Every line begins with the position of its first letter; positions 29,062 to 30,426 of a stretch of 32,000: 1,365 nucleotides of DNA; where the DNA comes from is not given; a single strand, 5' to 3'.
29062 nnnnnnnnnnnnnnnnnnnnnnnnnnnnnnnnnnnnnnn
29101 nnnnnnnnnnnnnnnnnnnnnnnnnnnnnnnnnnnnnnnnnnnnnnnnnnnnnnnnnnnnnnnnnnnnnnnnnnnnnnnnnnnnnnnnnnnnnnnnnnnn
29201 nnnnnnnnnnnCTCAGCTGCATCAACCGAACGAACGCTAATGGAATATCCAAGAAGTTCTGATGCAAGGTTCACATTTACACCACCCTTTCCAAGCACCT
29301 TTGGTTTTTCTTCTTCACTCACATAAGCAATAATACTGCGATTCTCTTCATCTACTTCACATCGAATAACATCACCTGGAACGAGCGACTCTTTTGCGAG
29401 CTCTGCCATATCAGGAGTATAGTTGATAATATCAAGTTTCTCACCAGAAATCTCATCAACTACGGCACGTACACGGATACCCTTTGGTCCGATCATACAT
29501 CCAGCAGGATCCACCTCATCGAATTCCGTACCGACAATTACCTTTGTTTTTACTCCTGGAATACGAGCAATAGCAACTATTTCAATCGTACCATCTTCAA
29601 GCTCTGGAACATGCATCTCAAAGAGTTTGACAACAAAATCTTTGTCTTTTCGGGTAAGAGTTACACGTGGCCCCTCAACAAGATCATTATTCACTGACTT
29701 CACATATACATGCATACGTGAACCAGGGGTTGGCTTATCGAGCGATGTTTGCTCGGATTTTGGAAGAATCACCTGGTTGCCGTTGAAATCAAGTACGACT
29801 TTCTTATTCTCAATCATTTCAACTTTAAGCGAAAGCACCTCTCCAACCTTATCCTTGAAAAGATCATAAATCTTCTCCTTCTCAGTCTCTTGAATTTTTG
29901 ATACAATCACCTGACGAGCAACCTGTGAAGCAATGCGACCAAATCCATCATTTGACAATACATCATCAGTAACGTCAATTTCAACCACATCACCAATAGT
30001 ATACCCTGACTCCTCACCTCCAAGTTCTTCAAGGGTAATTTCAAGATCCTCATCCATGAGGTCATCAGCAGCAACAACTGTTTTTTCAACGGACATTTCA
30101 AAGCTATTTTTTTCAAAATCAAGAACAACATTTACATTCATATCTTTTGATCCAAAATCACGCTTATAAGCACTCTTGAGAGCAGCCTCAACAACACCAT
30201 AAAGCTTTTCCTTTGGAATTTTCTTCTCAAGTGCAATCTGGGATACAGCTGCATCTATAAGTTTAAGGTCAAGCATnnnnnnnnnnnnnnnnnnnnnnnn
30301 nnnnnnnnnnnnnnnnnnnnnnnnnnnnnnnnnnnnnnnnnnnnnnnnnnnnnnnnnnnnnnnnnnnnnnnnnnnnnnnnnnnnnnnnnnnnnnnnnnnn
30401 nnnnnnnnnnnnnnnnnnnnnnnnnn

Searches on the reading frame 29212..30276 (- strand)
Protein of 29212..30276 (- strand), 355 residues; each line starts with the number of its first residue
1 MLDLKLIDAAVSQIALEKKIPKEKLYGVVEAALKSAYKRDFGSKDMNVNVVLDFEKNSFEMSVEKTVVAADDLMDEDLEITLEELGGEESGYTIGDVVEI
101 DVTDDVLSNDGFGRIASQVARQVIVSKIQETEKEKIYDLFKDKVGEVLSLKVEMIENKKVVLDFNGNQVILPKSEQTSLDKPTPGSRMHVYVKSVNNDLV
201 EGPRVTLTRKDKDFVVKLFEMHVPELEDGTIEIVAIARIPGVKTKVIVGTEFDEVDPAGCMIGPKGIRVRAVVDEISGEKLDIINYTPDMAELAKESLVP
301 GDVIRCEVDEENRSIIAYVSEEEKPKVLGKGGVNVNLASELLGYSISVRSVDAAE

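Call 40: list_cluster_members(proteins=[window:29212-30276:-, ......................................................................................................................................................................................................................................, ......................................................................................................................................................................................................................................, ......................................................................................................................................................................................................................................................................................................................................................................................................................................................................, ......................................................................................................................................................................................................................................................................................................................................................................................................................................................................, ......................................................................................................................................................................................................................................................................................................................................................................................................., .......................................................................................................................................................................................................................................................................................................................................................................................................])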
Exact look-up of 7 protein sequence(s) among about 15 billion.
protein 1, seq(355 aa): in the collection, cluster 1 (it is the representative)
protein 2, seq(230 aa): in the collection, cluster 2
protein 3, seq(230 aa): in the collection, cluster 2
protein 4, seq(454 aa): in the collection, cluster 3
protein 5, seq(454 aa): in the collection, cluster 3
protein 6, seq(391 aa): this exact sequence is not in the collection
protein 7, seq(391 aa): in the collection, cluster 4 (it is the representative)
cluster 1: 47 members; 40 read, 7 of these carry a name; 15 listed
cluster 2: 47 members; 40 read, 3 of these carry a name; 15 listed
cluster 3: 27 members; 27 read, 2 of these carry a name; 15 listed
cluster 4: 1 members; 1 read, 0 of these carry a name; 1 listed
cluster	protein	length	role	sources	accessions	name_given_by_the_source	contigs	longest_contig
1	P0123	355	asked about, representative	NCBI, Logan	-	-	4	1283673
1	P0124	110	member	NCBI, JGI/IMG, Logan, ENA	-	N utilization substance protein A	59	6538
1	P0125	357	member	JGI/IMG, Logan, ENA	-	N utilization substance protein A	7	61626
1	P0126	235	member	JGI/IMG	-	N utilization substance protein A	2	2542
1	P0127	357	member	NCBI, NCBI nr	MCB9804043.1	transcription termination factor NusA [Candidatus Peribacteria bacterium]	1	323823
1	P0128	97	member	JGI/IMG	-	N utilization substance protein A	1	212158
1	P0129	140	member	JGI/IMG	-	N utilization substance protein A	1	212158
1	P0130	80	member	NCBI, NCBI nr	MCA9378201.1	transcription termination/antitermination protein NusA, partial [Candidatus ... | transcription termination/antitermination protein NusA [Candidatus Peregrinibacteria ...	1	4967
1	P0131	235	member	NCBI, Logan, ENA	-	-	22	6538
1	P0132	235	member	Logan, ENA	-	-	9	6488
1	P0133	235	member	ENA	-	-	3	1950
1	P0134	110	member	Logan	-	-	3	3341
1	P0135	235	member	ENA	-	-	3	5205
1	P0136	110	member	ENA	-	-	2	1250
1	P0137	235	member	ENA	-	-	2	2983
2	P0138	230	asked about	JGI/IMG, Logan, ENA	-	-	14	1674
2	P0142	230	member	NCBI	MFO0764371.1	MAG: IS1595 family transposase [Candidatus Gracilibacteria bacterium]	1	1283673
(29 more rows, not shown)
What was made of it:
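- On Genetic code 25 host (Gracilibacteria/Absconditabacteria): NCBI labels a paralogue on the same contig 'Candidatus Gracilibacteria bacterium' (call 40).
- The source contig is 1.28 Mb (call 40), which suggests a high-contiguity assembly.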

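Call 42: find_encoding_contigs(protein=P0142, flank=3000, max_places=10)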
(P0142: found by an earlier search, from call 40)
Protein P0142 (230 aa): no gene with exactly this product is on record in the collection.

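Call 43: find_encoding_contigs(protein=P0138, flank=3000, max_places=10)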
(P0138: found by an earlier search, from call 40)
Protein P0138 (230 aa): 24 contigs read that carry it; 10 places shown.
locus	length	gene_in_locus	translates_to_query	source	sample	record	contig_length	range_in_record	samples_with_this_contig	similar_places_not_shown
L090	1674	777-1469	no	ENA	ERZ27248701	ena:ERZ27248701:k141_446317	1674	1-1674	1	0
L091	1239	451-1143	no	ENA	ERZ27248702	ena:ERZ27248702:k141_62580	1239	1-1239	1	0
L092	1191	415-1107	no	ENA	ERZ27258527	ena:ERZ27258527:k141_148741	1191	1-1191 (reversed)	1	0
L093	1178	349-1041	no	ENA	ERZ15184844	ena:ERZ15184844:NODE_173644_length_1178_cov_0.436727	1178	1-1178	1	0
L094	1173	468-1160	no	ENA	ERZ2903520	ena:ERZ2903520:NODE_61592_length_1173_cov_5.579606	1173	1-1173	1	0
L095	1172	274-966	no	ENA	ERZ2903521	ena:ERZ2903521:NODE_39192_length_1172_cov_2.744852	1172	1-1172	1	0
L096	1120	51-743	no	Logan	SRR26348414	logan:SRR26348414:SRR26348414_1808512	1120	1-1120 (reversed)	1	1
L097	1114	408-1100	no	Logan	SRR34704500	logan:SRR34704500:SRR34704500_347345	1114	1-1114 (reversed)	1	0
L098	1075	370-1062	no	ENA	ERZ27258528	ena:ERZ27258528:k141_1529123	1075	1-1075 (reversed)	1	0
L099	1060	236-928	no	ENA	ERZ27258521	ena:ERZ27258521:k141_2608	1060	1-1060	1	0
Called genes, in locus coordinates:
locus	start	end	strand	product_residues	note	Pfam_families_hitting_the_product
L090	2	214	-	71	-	?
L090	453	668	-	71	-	-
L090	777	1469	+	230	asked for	PF12762:DDE_Tnp_IS1595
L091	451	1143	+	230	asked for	PF12762:DDE_Tnp_IS1595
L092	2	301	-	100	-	?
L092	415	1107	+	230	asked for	PF12762:DDE_Tnp_IS1595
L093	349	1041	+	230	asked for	PF12762:DDE_Tnp_IS1595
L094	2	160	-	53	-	?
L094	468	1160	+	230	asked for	PF12762:DDE_Tnp_IS1595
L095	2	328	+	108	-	?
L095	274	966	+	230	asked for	PF12762:DDE_Tnp_IS1595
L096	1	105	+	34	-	?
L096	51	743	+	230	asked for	PF12762:DDE_Tnp_IS1595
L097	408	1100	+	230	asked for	PF12762:DDE_Tnp_IS1595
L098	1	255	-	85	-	?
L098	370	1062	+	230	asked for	PF12762:DDE_Tnp_IS1595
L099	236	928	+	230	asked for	PF12762:DDE_Tnp_IS1595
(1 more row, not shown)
